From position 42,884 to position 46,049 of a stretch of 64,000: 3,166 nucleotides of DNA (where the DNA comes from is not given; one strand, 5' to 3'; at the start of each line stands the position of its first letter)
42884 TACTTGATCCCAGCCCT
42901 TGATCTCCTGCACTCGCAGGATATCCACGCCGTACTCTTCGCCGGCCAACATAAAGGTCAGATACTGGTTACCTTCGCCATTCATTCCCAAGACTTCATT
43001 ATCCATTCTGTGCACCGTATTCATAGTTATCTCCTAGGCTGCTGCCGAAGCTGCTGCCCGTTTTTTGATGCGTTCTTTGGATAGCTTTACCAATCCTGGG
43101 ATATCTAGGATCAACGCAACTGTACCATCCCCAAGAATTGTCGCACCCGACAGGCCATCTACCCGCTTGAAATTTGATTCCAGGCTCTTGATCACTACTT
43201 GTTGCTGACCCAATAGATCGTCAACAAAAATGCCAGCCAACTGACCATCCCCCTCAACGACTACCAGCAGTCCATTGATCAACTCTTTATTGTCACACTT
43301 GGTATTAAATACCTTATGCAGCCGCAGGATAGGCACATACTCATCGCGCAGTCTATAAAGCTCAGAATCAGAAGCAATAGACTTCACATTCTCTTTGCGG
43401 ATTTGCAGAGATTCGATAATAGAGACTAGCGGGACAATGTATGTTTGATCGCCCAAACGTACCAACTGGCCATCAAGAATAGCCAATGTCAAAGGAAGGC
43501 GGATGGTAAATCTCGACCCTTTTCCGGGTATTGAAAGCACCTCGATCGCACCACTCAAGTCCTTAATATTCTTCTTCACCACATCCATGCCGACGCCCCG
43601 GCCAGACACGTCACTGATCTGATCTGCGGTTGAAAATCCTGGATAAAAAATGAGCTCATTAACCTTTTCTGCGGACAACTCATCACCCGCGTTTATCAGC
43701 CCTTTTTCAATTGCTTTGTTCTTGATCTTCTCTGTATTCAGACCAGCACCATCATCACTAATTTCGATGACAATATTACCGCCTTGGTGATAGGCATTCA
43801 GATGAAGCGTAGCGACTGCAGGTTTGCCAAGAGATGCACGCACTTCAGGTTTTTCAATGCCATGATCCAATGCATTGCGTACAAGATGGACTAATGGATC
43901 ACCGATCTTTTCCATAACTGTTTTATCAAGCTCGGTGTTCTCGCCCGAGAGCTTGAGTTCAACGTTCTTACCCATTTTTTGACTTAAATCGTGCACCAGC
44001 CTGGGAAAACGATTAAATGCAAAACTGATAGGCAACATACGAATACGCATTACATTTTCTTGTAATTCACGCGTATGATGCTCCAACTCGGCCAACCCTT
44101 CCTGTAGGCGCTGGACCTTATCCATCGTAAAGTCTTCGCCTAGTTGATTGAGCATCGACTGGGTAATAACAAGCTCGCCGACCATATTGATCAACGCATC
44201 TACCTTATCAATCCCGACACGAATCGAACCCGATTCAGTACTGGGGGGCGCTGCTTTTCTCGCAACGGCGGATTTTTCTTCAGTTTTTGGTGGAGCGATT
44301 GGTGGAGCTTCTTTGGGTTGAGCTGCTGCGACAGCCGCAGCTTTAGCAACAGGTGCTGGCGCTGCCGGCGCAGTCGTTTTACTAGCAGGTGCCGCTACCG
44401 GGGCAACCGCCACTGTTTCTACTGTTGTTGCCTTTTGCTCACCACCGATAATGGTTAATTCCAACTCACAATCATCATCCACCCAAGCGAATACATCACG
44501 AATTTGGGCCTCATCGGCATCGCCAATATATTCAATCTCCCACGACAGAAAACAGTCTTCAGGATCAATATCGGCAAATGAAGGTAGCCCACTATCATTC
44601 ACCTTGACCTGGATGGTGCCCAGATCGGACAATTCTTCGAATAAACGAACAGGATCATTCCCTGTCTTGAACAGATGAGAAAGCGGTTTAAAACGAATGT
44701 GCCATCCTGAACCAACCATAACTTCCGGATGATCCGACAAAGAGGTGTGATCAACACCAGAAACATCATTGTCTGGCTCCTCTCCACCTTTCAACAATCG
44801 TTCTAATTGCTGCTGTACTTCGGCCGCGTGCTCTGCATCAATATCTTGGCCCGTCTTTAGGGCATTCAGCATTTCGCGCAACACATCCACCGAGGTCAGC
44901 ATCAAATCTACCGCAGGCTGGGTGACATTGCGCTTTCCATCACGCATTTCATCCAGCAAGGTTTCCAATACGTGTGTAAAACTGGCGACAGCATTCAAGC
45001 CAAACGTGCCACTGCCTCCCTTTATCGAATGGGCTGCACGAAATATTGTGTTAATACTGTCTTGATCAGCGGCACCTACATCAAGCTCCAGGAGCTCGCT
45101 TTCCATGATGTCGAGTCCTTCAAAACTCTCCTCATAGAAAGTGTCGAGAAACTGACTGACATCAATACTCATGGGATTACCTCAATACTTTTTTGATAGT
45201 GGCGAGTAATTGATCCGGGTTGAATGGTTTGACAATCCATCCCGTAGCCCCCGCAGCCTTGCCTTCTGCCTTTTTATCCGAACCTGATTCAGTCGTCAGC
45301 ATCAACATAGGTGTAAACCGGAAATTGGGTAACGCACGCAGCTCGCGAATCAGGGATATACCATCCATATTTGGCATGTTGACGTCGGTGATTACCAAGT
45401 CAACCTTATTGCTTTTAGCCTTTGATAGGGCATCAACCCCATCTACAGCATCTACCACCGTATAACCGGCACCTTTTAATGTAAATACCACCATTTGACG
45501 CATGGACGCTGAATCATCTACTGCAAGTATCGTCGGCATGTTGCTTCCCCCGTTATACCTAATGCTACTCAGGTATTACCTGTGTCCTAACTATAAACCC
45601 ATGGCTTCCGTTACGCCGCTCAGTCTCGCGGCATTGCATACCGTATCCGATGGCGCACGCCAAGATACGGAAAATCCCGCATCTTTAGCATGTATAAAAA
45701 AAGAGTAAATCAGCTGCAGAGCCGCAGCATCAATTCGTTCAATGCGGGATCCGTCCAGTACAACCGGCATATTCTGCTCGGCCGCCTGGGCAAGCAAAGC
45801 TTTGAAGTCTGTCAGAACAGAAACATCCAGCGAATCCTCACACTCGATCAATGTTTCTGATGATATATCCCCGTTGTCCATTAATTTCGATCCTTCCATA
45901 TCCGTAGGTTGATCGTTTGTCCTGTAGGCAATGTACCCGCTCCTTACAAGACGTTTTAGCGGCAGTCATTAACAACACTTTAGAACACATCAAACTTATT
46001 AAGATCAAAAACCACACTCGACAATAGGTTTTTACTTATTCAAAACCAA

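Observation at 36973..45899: Complete second chemosensory operon (Che2/F7-like order) inserted inside the flagellar structural block between fliJ and fliK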

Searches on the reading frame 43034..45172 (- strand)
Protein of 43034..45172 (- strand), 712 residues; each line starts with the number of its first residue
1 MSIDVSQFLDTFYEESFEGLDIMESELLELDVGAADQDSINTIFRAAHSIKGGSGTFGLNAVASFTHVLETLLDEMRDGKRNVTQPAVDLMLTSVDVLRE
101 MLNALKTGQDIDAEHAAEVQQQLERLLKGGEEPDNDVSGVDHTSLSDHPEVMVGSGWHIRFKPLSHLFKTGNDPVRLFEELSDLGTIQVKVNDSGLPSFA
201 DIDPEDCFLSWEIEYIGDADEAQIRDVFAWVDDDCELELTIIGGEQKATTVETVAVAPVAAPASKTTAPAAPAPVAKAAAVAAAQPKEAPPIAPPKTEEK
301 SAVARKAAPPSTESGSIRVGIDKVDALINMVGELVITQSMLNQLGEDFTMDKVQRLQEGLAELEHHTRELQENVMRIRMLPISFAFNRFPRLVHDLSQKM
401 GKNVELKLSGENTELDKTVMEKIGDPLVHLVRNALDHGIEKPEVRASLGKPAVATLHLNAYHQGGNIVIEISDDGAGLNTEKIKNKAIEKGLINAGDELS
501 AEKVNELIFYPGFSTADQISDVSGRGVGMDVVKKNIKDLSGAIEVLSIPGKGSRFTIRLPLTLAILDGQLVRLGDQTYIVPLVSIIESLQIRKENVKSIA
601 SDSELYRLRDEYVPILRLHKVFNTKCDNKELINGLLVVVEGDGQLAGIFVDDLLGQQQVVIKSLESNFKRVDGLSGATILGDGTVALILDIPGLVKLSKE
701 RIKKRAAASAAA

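Call 3: search_protein_families(library=pfam, proteins=[window:43034-45172:-])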
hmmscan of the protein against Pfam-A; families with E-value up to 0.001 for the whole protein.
window:43034-45172:- (712 aa): 4 families
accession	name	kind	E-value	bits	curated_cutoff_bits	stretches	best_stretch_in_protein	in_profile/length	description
PF01584.24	CheW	-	1e-27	96.9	23.5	1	570-696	4-135/138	CheW-like domain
PF02895.20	H-kinase_dim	-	1.2e-20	74.1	23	1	316-377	3-68/68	Signal transducing histidine kinase, homodimeric domain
PF01627.28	Hpt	-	2.3e-18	66.7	24.6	1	7-107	1-83/84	Hpt domain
PF02518.31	HATPase_c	-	5.7e-17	62.6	26.4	1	425-562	4-110/111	Histidine kinase-, DNA gyrase B-, and HSP90-like ATPase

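Call 4: search_protein_families(library=ncbifam, proteins=[window:43034-45172:-])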
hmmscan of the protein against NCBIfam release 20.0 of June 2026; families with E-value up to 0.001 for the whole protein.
window:43034-45172:- (712 aa): 25 families
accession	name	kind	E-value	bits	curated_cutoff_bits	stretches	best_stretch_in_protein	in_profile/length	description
NF007835.0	PRK10547.1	equivalog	1.2e-183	612.4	793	1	3-706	1-668/670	chemotaxis protein CheA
NF041336.1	CheA_Halo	equivalog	3.6e-126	422.4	950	1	6-692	2-664/666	chemotaxis protein CheA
NF008298.1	PRK11086.1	subfamily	8.2e-09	34.4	520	1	501-561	471-525/529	DcuS/MalK family sensor histidine kinase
NF010411.0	PRK13837.1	equivalog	1.5e-07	29.8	647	1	504-562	623-676/828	two-component system VirA-like sensor kinase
NF046044.1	PnpS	equivalog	1.9e-07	30.5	400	1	522-560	352-390/390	two-component system histidine kinase PnpS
NF007688.0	PRK10364.1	equivalog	3.1e-07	29.5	479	1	485-562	381-452/460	two-component system sensor histidine kinase ZraS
TIGR02956.1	TMAO_torS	equivalog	3.5e-07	28.7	676.5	1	501-563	623-684/967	TMAO reductase system sensor histidine kinase/response regulator TorS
NF008302.0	PRK11091.1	equivalog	3.7e-07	28.7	838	1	516-563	460-507/779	aerobic respiration two-component sensor histidine kinase ArcB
NF047874.1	MASE3_PAS_HK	subfamily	1.9e-06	27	560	1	522-563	586-627/655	MASE3 domain-containing sensor histidine kinase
NF008468.0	PRK11360.1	equivalog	3.9e-06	25.5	646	1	491-561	544-608/616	two-component system sensor histidine kinase AtoS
TIGR02916.1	PEP_his_kin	equivalog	2.2e-05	23.3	300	0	496-560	620-679/679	XrtA/PEP-CTERM system histidine kinase PrsK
NF047496.1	HK_LIC11548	equivalog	3.3e-05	22.9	750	0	494-561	527-589/589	LIC_11548 family sensor histidine kinase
NF052574.1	HisKinEspCMyxo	equivalog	7.6e-05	21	1200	1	502-561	581-637/785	serine histidine kinase EspC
NF041832.1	near_NosP_CTERM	subfamily_domain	8.3e-05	21.8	400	1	513-562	175-226/370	NahK/ErcS family hybrid sensor histidine kinase/response regulator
TIGR02966.1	phoR_proteo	equivalog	9.6e-05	21.5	334.2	0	520-559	294-333/333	phosphate regulon sensor histidine kinase PhoR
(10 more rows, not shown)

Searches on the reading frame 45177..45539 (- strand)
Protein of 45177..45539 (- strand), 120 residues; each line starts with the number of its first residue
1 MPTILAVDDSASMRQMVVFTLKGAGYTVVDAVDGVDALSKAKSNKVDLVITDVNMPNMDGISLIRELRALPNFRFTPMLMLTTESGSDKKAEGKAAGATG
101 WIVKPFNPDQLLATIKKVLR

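Call 3: search_protein_families(library=pfam, proteins=[window:45177-45539:-])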
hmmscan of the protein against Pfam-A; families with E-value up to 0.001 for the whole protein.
window:45177-45539:- (120 aa): 1 family
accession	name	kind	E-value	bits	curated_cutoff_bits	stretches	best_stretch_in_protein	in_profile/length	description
PF00072.30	Response_reg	-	5.9e-27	94.5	30.2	1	4-115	1-110/111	Response regulator receiver domain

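Call 4: search_protein_families(library=ncbifam, proteins=[window:45177-45539:-])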
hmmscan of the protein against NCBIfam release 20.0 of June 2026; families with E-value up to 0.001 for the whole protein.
window:45177-45539:- (120 aa): 96 families (the best 25 are shown)
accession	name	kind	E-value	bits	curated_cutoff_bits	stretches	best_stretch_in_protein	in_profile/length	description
TIGR02154.1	PhoB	equivalog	6.9e-26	91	296.2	1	3-120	4-121/226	phosphate regulon transcriptional regulator PhoB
NF007901.0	PRK10610.1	equivalog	2.4e-24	85.9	189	1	4-118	8-123/129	chemotaxis response regulator CheY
NF045944.1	ResRegRpaBCyano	equivalog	3.1e-23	82.4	330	1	5-120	1-113/229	response regulator transcription factor RpaB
NF040689.1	MtrAB_MtrA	equivalog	3e-22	79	300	1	4-120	1-114/219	MtrAB system response regulator MtrA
NF007135.0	PRK09581.1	equivalog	5.9e-22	78.1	474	1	3-120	4-121/457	PleD family two-component system response regulator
NF033117.2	vanR_ACDEGLN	exception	8.5e-22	77.8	350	1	4-120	1-114/226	VanR-ABDEGLN family response regulator transcription factor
NF041733.1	resp_reg_CseB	equivalog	5.7e-21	74.9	350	1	3-120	2-116/228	two-component system response regulator CseB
NF047465.1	hybrid_HK_LvrA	exception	2.9e-20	71.9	1200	1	2-117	468-582/819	hybrid histidine kinase/response regulator LvrA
NF007005.1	PRK09468.1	equivalog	7.7e-20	71.3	331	1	3-120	5-120/237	osmolarity response regulator transcription factor OmpR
NF008296.0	PRK11083.1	equivalog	1.6e-19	70.3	273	1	2-120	4-119/228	two-component system response regulator CreB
NF008099.0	PRK10841.1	equivalog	1.8e-19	69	920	1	3-115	826-936/949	two-component system sensor histidine kinase RcsC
NF040534.1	resp_reg_YycF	equivalog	1.9e-19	69.8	340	1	3-120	2-116/231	response regulator YycF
NF033120.0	vanR_FM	exception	5.4e-19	68.8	460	1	3-120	5-119/231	vancomycin resistance response regulator transcription factor, VanR-F/VanR-M family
TIGR01387.1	cztR_silR_copR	subfamily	6.3e-19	68.5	279.2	1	4-120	1-115/218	heavy metal response regulator transcription factor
NF045991.1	RespRegCtrARhodob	equivalog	8e-19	68.3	350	1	4-120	3-117/224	response regulator transcription factor CtrA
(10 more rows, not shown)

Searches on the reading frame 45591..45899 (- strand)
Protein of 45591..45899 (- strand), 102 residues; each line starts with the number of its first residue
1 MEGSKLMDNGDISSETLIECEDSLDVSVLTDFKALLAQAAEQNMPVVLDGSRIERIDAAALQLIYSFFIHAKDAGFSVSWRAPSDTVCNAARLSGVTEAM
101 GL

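Call 3: search_protein_families(library=pfam, proteins=[window:45591-45899:-])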
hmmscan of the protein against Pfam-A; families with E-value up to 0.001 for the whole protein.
window:45591-45899:- (102 aa): 2 families
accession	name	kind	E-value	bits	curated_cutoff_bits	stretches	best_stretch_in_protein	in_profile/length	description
PF13466.11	STAS_2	-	2.8e-12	47.1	29.2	1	23-96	6-79/80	STAS domain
PF01740.26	STAS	-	0.00078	19.6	22.6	1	16-98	11-95/106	STAS domain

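Call 4: search_protein_families(library=ncbifam, proteins=[window:45591-45899:-])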
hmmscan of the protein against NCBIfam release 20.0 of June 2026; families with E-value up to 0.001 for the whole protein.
window:45591-45899:- (102 aa): 1 family
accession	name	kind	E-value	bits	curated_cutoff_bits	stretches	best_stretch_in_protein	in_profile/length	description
TIGR00377.1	ant_ant_sig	superfamily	0.00091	19.1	53.45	1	15-100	13-100/108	anti-sigma factor antagonist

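Call 12: find_encoding_contigs(protein=window:45591-45899:-, flank=3000, max_places=6)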
Protein window:45591-45899:- (102 aa): no gene with exactly this product is on record in the collection.

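Call 35: search_solved_structures(query=window:45591-45899:-, max_evalue=1, show_alignments=1)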
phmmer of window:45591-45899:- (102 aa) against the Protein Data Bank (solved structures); distinct sequences matched with E-value up to 1: 8.
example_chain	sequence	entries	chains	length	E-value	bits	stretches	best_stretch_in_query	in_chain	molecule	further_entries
7ch8_K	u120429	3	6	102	0.0071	20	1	40-100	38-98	STAS domain-containing protein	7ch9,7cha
6xbd_K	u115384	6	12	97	0.097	16.4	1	23-95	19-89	Phospholipid ABC transporter-binding protein MlaB | Lipid asymmetry maintenance protein MlaB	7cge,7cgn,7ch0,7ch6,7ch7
6xgy_B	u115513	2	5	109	0.12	16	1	23-95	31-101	ABC transporter maintaining OM lipid asymmetry, cytoplasmic STAS component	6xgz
6zy2_B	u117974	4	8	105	0.13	16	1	23-95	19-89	ABC transporter maintaining OM lipid asymmetry, cytoplasmic STAS component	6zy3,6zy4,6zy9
8dzo_A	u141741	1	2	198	0.64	13.7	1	17-68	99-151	GTP-binding protein SAR1a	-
8dzt_A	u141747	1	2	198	0.65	13.7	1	17-68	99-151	GTP-binding protein SAR1a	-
8dzm_A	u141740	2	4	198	0.65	13.7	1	17-68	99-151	GTP-binding protein SAR1a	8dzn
2gao_A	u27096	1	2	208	0.72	13.6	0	17-68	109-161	GTP-binding protein SAR1a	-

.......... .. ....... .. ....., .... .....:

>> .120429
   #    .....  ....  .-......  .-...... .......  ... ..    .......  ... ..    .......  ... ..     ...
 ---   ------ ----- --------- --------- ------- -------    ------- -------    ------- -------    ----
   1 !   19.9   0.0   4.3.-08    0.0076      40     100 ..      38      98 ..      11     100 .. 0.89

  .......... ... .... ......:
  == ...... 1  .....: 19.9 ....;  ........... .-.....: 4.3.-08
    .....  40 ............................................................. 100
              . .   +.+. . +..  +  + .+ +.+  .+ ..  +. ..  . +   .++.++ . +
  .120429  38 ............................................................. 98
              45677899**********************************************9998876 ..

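Call 68: find_homologous_proteins(query=A3, max_evalue=0.00001)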
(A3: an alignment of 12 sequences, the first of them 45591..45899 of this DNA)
Query A3 (12 sequences) (102 aa, profile of the alignment): 243 proteins with E <= 0.00001 among 2958 candidates; the best 120 are listed.
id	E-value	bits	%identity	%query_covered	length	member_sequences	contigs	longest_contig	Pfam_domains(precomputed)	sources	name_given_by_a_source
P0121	1.5e-31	126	76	94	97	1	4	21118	PF13466.13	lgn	-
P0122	2.5e-31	125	100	94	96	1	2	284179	PF13466.13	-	-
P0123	3.5e-29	119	37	81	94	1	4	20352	PF01740.27,PF13466.13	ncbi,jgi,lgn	ncbi:MAG: STAS domain-containing protein [Thioalkalispiraceae bacterium]|jgi:anti-anti-sigma regulat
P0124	1.5e-27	113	53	87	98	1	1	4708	PF01740.27,PF13466.13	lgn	-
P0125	2.7e-27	113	31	89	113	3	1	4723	PF13466.13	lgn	-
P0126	3.2e-27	112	37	99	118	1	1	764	PF13466.13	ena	-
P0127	3.8e-27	112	37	77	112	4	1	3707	PF13466.13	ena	-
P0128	6.1e-27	111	34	85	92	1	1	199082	PF13466.13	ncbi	ncbi:MAG: STAS domain-containing protein [Woeseiaceae bacterium]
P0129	9.4e-27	111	35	99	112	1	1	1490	PF13466.13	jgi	-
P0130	1.3e-26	110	35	92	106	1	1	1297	PF01740.27,PF13466.13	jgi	-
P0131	1.4e-26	110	36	97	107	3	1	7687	PF13466.13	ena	-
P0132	1.5e-26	110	36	89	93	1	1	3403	PF13466.13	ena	-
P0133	1.6e-26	110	33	99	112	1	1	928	PF13466.13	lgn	-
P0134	1.8e-26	110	33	85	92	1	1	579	PF13466.13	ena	-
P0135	2.0e-26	110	37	89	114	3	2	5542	PF13466.13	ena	-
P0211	2.1e-23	100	33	99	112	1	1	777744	PF13466.13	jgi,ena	-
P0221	8.8e-23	98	38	83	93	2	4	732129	PF13466.13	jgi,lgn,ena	-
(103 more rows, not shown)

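Call 69: find_encoding_contigs(protein=P0128, flank=10000, max_places=1)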
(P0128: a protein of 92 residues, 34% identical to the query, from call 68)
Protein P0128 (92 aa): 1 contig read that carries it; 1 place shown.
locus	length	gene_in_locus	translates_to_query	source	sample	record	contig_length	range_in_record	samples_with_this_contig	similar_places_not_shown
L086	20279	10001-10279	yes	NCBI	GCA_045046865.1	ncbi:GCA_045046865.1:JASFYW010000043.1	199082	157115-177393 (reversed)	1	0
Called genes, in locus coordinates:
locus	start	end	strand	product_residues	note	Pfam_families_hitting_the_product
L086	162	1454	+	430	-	PF13188:PAS_8, PF00512:HisKA, PF02518:HATPase_c, PF14501:HATPase_c_5 (faint)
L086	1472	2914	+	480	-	PF00072:Response_reg, PF00158:Sigma54_activat, PF14532:Sigma54_activ_2, PF07724:AAA_2 (weak), PF07728:AAA_5 (weak), PF25601:AAA_lid_14, PF02954:HTH_8 (weak)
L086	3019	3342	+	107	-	PF02049:FliE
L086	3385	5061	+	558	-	PF01514:YscJ_FliF, PF08345:YscJ_FliF_C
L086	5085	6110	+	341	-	PF03448:MgtE_N (faint), PF14842:FliG_N, PF14841:FliG_M, PF01706:FliG_C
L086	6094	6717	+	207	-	PF02108:FliH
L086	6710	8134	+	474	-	PF00006:ATP-synt_ab, PF18269:T3SS_ATPase_C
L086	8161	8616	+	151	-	PF02050:FliJ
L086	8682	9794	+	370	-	PF02120:Flg_hook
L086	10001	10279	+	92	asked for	PF13466:STAS_2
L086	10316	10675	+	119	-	PF00072:Response_reg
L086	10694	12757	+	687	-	PF01627:Hpt, PF02895:H-kinase_dim, PF02518:HATPase_c, PF01584:CheW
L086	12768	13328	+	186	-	PF01584:CheW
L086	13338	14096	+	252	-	PF00142:Fer4_NifH, PF01656:CbiA, PF02374:ArsA_ATPase, PF06564:CBP_BcsQ, PF09140:MipZ, PF10609:ParA, PF13614:AAA_31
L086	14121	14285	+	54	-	-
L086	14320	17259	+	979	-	PF00042:Globin, PF00989:PAS (faint), PF08448:PAS_4 (faint), PF13188:PAS_8 (weak), PF13426:PAS_9 (faint), PF00672:HAMP (faint), PF18947:HAMP_2, PF00015:MCPsignal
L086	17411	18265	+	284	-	PF03705:CheR_N, PF01739:CheR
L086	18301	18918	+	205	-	PF03975:CheD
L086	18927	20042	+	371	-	PF00072:Response_reg, PF01339:CheB_methylest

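Call 70: find_encoding_contigs(protein=P0211, flank=10000, max_places=1)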
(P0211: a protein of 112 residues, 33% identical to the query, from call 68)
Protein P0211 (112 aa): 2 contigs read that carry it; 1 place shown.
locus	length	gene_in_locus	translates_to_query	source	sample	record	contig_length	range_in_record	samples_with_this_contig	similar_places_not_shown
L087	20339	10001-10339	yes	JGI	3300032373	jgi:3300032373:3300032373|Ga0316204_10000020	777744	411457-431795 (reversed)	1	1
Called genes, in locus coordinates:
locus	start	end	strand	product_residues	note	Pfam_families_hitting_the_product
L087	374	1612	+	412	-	PF00989:PAS (faint), PF13188:PAS_8 (weak), PF00512:HisKA, PF02518:HATPase_c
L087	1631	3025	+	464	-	PF00072:Response_reg, PF00158:Sigma54_activat, PF14532:Sigma54_activ_2, PF07724:AAA_2, PF07728:AAA_5 (weak), PF25601:AAA_lid_14, PF02954:HTH_8 (weak)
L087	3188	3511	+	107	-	PF02049:FliE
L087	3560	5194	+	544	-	PF01514:YscJ_FliF, PF08345:YscJ_FliF_C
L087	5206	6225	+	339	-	PF03448:MgtE_N (faint), PF14842:FliG_N, PF14841:FliG_M, PF14842:FliG_N (weak), PF01706:FliG_C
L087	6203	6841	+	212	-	PF02108:FliH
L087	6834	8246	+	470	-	PF00006:ATP-synt_ab, PF18269:T3SS_ATPase_C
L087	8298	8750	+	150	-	PF02050:FliJ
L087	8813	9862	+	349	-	PF02120:Flg_hook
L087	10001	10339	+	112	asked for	PF13466:STAS_2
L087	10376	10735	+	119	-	PF00072:Response_reg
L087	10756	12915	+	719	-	PF01627:Hpt, PF02895:H-kinase_dim, PF02518:HATPase_c, PF01584:CheW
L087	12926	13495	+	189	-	PF01584:CheW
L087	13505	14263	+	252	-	PF00142:Fer4_NifH, PF01656:CbiA, PF02374:ArsA_ATPase, PF06564:CBP_BcsQ, PF09140:MipZ, PF10609:ParA, PF13614:AAA_31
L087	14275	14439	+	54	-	-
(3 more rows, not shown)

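Call 71: find_encoding_contigs(protein=P0221, flank=10000, max_places=1)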
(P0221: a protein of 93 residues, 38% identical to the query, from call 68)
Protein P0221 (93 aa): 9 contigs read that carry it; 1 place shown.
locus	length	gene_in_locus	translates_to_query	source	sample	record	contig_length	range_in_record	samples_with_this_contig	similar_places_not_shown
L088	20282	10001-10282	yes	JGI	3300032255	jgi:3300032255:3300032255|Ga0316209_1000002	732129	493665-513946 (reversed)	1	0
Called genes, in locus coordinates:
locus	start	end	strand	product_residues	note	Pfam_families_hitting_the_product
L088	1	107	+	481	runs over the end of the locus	PF06490:FleQ, PF00158:Sigma54_activat, PF14532:Sigma54_activ_2, PF07728:AAA_5, PF25601:AAA_lid_14, PF02954:HTH_8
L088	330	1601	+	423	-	PF00989:PAS (faint), PF13188:PAS_8 (weak), PF00512:HisKA, PF02518:HATPase_c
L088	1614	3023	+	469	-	PF00072:Response_reg, PF00158:Sigma54_activat, PF14532:Sigma54_activ_2, PF07724:AAA_2 (weak), PF07728:AAA_5 (weak), PF25601:AAA_lid_14, PF02954:HTH_8 (weak)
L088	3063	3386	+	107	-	PF02049:FliE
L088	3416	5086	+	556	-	PF01514:YscJ_FliF, PF08345:YscJ_FliF_C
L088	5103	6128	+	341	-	PF03448:MgtE_N (faint), PF14842:FliG_N, PF14841:FliG_M, PF14842:FliG_N (weak), PF01706:FliG_C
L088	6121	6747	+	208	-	PF02108:FliH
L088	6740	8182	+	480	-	PF00006:ATP-synt_ab, PF18269:T3SS_ATPase_C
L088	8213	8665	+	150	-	PF02050:FliJ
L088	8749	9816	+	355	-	PF02120:Flg_hook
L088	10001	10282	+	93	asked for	PF13466:STAS_2 (weak)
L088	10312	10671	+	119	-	PF00072:Response_reg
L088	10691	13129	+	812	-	PF01627:Hpt, PF00042:Globin, PF02895:H-kinase_dim, PF02518:HATPase_c, PF01584:CheW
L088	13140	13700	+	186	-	PF01584:CheW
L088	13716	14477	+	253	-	PF00142:Fer4_NifH, PF01656:CbiA, PF02374:ArsA_ATPase (weak), PF06564:CBP_BcsQ, PF09140:MipZ, PF10609:ParA, PF13614:AAA_31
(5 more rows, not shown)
